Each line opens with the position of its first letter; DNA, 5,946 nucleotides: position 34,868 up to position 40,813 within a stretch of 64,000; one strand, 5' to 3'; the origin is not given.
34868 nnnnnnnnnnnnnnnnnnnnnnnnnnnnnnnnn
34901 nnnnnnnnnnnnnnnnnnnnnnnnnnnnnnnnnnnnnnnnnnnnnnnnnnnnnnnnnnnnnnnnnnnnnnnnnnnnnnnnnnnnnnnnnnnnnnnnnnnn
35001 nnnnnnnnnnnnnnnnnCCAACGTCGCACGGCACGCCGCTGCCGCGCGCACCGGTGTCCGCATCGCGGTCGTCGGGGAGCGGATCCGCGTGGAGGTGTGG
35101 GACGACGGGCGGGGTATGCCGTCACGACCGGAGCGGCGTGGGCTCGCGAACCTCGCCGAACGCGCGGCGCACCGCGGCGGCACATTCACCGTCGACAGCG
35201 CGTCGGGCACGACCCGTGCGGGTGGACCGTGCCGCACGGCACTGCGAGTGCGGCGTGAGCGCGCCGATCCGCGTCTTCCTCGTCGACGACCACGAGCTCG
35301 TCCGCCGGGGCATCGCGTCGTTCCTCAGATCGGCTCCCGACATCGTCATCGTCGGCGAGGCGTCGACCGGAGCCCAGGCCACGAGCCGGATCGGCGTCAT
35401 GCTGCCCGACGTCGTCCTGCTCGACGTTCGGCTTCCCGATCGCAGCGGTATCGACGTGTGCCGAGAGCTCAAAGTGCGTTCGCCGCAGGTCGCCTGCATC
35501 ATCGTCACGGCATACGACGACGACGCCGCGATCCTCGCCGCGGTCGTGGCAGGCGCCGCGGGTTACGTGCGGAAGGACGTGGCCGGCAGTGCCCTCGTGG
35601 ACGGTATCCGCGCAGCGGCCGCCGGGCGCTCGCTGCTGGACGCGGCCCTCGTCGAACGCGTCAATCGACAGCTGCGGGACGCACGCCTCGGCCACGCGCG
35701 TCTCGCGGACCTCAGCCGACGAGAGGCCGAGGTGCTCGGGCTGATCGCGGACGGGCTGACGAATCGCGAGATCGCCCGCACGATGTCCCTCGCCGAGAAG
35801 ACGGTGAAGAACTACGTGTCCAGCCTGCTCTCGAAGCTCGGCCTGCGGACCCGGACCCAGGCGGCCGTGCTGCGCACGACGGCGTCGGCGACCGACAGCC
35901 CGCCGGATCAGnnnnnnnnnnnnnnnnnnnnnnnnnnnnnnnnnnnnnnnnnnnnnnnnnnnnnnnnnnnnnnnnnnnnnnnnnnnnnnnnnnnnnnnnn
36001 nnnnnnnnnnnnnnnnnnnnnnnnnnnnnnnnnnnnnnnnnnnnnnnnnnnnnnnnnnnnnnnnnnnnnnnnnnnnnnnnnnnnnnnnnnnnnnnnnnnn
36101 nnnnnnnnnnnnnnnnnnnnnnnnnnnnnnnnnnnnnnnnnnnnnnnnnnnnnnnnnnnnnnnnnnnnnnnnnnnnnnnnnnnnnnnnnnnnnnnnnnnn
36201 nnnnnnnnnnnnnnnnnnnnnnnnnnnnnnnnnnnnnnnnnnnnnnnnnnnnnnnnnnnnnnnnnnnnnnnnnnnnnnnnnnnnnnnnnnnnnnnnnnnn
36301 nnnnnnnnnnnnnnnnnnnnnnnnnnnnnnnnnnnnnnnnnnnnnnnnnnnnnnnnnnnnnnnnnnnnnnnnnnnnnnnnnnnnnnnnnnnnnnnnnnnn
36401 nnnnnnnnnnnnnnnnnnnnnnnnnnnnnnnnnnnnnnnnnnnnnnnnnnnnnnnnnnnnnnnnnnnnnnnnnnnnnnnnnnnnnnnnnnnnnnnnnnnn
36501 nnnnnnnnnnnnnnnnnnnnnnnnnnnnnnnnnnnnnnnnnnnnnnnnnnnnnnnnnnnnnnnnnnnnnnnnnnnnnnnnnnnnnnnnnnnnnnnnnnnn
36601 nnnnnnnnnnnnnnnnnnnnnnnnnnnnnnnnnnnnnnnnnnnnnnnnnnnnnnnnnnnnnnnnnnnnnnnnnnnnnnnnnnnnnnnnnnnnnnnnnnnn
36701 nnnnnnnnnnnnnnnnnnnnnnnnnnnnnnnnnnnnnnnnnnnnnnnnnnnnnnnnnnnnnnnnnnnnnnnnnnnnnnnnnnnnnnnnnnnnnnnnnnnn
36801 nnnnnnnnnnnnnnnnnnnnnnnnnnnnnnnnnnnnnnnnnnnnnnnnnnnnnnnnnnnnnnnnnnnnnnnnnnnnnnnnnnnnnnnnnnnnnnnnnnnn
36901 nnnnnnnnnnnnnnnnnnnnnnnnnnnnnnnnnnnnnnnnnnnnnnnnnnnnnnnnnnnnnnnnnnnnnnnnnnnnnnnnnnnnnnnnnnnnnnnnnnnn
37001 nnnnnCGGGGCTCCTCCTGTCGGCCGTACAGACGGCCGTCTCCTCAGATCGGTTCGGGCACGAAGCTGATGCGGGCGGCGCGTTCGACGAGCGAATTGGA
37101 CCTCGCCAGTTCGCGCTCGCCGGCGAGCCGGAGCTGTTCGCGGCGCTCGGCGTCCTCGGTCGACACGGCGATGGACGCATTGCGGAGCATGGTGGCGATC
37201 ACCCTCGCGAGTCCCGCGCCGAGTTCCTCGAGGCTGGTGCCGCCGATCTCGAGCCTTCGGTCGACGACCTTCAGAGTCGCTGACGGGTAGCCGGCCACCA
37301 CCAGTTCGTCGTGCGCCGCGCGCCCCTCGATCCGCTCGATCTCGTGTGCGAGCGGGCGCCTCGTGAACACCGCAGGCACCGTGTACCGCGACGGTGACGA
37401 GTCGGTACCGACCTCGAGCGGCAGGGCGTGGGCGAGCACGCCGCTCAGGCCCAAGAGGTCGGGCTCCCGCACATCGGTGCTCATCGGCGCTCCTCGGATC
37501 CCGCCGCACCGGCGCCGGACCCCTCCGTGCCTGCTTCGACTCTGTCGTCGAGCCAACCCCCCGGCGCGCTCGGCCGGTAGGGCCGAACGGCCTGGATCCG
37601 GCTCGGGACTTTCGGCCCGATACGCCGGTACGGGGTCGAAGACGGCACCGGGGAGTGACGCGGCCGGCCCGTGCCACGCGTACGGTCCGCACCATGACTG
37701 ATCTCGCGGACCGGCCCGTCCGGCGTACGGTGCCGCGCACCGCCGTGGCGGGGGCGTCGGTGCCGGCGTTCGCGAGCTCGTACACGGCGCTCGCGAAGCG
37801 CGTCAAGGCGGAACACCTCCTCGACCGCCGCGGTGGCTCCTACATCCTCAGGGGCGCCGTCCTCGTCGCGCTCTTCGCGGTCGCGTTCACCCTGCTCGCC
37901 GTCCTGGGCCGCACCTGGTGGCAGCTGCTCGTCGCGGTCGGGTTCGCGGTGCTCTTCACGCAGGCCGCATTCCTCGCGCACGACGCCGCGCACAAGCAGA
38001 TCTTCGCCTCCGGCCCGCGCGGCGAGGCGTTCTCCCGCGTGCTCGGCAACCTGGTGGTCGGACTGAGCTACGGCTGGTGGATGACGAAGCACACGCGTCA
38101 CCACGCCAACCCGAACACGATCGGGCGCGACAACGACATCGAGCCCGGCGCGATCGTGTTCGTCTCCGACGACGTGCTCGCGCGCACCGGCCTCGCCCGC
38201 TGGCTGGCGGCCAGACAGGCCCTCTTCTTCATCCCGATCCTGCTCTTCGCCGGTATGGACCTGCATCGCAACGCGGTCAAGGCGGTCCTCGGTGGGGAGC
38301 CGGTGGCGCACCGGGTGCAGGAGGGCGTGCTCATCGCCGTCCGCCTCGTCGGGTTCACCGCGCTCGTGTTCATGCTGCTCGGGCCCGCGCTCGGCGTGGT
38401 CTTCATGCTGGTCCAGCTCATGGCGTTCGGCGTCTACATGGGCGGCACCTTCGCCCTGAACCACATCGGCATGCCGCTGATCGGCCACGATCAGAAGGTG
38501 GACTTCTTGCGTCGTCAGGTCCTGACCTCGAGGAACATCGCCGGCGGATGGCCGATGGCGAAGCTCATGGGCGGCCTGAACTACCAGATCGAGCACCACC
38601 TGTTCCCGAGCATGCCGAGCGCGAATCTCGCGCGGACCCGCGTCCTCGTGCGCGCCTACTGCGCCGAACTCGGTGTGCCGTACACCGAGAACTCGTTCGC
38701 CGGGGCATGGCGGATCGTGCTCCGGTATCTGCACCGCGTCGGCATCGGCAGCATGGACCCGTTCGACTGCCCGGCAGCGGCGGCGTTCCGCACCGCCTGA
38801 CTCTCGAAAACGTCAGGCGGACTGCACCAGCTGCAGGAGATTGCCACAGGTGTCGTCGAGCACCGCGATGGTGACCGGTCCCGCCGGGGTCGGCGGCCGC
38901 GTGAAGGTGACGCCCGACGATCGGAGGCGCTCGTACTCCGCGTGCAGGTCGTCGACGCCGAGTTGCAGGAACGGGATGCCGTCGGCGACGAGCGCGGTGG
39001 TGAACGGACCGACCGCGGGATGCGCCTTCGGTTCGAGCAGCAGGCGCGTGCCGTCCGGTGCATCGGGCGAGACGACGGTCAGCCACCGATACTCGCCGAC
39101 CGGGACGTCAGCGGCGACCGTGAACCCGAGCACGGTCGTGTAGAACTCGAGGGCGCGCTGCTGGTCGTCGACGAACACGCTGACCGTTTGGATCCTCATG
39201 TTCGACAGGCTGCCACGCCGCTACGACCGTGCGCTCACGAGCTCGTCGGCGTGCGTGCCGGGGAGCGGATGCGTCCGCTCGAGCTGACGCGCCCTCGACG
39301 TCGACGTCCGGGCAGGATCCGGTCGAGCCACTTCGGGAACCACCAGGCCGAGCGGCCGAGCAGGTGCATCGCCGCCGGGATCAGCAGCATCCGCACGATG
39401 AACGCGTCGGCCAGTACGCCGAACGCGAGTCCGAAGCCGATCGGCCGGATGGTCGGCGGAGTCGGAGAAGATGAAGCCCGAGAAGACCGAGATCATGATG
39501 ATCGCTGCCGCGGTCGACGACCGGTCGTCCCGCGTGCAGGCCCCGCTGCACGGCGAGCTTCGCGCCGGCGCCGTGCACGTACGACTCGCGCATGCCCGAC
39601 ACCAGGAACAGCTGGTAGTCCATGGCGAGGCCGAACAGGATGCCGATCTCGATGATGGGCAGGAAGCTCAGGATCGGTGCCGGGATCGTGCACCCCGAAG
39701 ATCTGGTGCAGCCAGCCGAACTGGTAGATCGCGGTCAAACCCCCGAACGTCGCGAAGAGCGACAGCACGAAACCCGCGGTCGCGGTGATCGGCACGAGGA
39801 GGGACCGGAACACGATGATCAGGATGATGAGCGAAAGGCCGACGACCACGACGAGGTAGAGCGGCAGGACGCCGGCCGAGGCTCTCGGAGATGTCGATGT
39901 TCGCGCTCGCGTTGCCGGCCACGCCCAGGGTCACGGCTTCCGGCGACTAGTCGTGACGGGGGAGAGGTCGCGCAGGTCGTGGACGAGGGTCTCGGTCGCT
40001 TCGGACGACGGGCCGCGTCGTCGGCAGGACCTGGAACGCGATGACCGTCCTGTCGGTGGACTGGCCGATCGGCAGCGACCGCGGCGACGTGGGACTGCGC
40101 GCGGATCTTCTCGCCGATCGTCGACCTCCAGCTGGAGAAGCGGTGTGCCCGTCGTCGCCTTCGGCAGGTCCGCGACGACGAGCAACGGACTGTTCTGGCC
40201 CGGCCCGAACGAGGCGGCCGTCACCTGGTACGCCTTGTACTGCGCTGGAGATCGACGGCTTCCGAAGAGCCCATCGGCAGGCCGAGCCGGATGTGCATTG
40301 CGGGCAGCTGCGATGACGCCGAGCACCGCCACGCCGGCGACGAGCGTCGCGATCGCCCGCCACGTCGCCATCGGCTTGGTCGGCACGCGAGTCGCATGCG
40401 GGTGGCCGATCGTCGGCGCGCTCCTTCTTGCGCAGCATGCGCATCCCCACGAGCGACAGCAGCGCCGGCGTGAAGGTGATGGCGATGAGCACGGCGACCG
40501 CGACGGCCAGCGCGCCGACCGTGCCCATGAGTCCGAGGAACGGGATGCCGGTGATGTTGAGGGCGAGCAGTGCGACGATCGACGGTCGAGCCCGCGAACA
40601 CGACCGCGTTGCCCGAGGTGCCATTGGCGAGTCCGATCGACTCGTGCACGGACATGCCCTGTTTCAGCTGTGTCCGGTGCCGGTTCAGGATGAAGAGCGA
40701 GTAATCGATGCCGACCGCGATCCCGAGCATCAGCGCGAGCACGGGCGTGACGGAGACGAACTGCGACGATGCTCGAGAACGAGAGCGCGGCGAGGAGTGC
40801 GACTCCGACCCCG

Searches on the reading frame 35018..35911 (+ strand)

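Call 36: search_protein_families(library=pfam, max_evalue=0.01, proteins=[window:35018-35911:+])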
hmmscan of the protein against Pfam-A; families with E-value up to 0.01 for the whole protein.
window:35018-35911:+ (298 aa): 4 families
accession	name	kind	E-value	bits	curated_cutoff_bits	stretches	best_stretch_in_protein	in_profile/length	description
PF00072.30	Response_reg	-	3.9e-25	88.6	30.2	1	86-196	1-109/111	Response regulator receiver domain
PF00196.25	GerE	-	1.1e-18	67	23.5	1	232-284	3-55/57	Bacterial regulatory proteins, luxR family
PF08281.18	Sigma70_r4_2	-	7.4e-06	26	25.7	1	228-268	7-48/54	Sigma-70, region 4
PF13384.12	HTH_23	-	0.0051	17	24.6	0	234-267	5-38/50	Homeodomain-like domain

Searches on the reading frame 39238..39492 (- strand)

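Call 29: search_protein_families(library=pfam, max_evalue=0.01, proteins=[window:39238-39492:-])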
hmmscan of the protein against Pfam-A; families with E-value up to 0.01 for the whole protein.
window:39238-39492:- (85 aa): 1 family
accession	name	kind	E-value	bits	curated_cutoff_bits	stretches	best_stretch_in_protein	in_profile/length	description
PF03176.21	MMPL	-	1.6e-05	24.5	20.5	1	13-55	271-309/333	MMPL family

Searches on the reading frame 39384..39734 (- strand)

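Call 29: search_protein_families(library=pfam, max_evalue=0.01, proteins=[window:39384-39734:-])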
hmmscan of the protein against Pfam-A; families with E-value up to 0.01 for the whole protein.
window:39384-39734:- (117 aa): 1 family
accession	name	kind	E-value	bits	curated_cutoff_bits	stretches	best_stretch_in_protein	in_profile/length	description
PF03176.21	MMPL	-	0.00014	21.4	20.5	1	23-73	201-251/333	MMPL family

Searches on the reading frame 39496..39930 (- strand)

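Call 29: search_protein_families(library=pfam, max_evalue=0.01, proteins=[window:39496-39930:-])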
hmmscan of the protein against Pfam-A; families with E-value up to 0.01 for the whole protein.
window:39496-39930:- (145 aa): 1 family
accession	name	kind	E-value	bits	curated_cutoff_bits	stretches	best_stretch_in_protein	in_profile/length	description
PF01277.22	Oleosin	-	0.0042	17.3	25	1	28-86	27-89/113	Oleosin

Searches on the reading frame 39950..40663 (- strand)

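Call 29: search_protein_families(library=pfam, max_evalue=0.01, proteins=[window:39950-40663:-])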
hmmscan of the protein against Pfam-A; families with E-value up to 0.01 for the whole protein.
window:39950-40663:- (238 aa): 1 family
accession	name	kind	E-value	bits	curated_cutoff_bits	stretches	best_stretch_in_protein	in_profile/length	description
PF03176.21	MMPL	-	1.7e-10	40.8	20.5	1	30-83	260-313/333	MMPL family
